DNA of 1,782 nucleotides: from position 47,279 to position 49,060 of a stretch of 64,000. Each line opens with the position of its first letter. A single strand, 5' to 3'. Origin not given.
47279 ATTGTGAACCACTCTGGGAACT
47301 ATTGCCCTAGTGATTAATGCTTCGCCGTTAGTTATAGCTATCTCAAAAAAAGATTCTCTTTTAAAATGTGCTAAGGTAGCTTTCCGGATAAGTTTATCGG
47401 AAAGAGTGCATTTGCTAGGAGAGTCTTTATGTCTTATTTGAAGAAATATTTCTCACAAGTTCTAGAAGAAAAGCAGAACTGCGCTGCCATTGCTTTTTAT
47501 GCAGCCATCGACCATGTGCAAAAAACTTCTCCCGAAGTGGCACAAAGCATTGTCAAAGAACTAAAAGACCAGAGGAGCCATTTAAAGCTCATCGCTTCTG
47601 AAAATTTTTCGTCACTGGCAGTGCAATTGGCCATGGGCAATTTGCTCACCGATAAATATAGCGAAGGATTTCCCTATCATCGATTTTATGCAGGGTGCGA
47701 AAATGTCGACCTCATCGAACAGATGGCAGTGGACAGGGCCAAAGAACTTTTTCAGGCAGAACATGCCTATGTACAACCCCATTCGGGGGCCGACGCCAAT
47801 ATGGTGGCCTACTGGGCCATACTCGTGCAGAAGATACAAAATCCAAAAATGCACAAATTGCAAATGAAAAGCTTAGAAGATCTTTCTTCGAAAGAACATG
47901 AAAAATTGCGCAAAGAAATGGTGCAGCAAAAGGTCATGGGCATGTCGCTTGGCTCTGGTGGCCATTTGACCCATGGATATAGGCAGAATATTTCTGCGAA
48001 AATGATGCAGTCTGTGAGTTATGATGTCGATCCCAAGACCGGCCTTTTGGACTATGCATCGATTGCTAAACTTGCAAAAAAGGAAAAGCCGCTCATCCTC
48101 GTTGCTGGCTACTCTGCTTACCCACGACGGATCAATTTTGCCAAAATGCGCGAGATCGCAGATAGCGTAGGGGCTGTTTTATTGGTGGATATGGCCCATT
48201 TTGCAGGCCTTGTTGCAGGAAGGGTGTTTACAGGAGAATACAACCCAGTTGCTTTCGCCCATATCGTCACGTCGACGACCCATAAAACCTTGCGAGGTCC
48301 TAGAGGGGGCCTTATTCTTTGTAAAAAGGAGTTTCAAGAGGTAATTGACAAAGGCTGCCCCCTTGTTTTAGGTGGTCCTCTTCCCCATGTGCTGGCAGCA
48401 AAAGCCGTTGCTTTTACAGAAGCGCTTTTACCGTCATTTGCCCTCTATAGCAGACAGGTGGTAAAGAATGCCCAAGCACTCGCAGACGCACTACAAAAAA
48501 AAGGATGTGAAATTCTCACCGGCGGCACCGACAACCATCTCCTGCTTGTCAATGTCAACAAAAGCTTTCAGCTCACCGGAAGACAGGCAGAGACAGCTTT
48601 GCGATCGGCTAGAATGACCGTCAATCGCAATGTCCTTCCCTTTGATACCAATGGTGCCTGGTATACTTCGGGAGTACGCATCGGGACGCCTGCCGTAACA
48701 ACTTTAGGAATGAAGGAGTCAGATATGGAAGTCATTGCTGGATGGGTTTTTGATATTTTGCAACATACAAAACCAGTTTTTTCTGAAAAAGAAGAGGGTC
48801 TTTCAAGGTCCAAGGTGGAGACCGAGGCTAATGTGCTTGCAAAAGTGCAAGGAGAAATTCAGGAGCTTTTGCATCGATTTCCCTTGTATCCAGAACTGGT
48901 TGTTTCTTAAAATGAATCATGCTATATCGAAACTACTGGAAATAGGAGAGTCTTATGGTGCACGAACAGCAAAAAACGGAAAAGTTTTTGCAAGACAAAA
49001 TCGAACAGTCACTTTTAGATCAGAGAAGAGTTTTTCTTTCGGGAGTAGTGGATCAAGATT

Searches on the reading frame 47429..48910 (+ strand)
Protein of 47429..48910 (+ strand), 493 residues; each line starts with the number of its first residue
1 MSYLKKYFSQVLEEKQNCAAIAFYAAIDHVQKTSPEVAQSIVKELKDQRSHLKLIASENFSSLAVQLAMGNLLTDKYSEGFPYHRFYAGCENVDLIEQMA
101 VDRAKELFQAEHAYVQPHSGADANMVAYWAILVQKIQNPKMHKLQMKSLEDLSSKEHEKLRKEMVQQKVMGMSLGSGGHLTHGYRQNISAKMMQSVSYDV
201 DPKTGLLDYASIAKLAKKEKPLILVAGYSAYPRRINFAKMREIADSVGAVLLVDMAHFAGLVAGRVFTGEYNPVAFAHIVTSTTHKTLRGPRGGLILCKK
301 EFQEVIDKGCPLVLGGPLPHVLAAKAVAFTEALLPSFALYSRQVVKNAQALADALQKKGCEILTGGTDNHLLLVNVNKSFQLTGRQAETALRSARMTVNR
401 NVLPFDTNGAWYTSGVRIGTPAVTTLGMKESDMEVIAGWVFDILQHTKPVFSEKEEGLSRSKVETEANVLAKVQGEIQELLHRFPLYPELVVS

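Call 51: search_protein_families(library=ncbifam, proteins=[window:47429-48910:+], max_evalue=1e-10)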
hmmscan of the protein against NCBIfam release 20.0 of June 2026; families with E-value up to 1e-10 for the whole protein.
window:47429-48910:+ (493 aa): 3 families
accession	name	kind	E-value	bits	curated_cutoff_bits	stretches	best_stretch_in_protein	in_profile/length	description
NF010094.0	PRK13580.1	equivalog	1.8e-240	798.8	735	1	4-491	6-491/496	glycine hydroxymethyltransferase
NF000586.1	PRK00011.1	subfamily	2.3e-147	491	335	2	167-487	103-404/404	serine hydroxymethyltransferase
TIGR04506.1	F_threo_transal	equivalog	2.5e-20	72.8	650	1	168-446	116-383/609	fluorothreonine transaldolase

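Call 62: find_homologous_proteins(query=window:47429-48910:+, max_evalue=1e-50)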
Query window:47429-48910:+ (493 aa): 8000 proteins with E <= 1e-50 among 8000 candidates; the best 120 are listed.
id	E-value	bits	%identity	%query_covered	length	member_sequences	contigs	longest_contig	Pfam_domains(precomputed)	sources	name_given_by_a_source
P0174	0.0e+0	1099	100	100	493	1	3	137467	PF00464.26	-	-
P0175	2.2e-270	915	82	99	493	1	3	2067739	PF00464.26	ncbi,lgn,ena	-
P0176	1.2e-264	896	79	100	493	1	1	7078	PF00464.26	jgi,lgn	jgi:glycine hydroxymethyltransferase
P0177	2.2e-259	879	77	100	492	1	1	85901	PF00464.26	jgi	jgi:glycine hydroxymethyltransferase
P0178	2.1e-229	780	69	100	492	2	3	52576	PF00464.26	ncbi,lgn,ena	-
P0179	2.3e-224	764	68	100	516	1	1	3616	PF00464.26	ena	-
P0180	5.8e-223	759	67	100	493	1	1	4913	PF00464.26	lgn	-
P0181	6.9e-223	759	68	100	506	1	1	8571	PF00464.26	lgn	-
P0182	7.7e-223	759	67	100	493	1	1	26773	PF00464.26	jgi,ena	-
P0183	8.6e-223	758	66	100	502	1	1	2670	PF00464.26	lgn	-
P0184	9.5e-223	758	66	99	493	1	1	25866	PF00464.26,PF01041.24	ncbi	-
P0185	2.3e-222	757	68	100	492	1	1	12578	PF00464.26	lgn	-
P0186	4.7e-222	756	67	100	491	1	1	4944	PF00464.26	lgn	-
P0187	4.8e-222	756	67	100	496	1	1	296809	PF00464.26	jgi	jgi:glycine hydroxymethyltransferase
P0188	5.9e-222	756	67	100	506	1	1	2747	PF00464.26,PF01041.24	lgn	-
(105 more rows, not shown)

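Call 67: find_encoding_contigs(protein=P0175, flank=10000, max_places=2)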
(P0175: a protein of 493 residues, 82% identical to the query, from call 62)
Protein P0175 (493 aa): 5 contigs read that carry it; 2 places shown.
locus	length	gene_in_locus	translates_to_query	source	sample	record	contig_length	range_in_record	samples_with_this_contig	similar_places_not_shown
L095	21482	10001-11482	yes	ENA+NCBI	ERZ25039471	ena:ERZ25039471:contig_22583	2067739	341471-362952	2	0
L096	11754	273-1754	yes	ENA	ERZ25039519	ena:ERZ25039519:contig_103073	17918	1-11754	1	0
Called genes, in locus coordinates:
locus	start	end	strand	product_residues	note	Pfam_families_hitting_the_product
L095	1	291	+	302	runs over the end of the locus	PF23023:Anti-Pycsar_Apyc1 (weak), PF00753:Lactamase_B, PF12706:Lactamase_B_2 (weak)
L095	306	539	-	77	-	PF13173:AAA_14 (weak)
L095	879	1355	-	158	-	-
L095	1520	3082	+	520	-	PF06782:UPF0236 (faint)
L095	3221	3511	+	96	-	-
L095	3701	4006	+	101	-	-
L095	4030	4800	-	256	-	PF00588:SpoU_methylase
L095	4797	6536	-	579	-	PF03193:RsgA_GTPase (faint), PF00005:ABC_tran, PF00006:ATP-synt_ab (faint), PF02463:SMC_N (faint), PF13476:AAA_23 (faint), PF13555:AAA_29 (faint), PF12848:ABC_tran_Xtn, PF00005:ABC_tran, +2 more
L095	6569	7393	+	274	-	PF02899:Phage_int_SAM_1, PF13102:Phage_int_SAM_5 (faint), PF00589:Phage_integrase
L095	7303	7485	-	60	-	-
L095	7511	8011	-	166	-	-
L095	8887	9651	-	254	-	PF24481:CT398_CC (weak), PF02591:Zn_ribbon_9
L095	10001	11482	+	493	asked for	PF00464:SHMT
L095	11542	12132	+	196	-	PF00574:CLP_protease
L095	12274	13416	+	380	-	PF05222:AlaDh_PNT_N, PF01262:AlaDh_PNT_C, PF02826:2-Hacid_dh_C (weak)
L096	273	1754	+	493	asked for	PF00464:SHMT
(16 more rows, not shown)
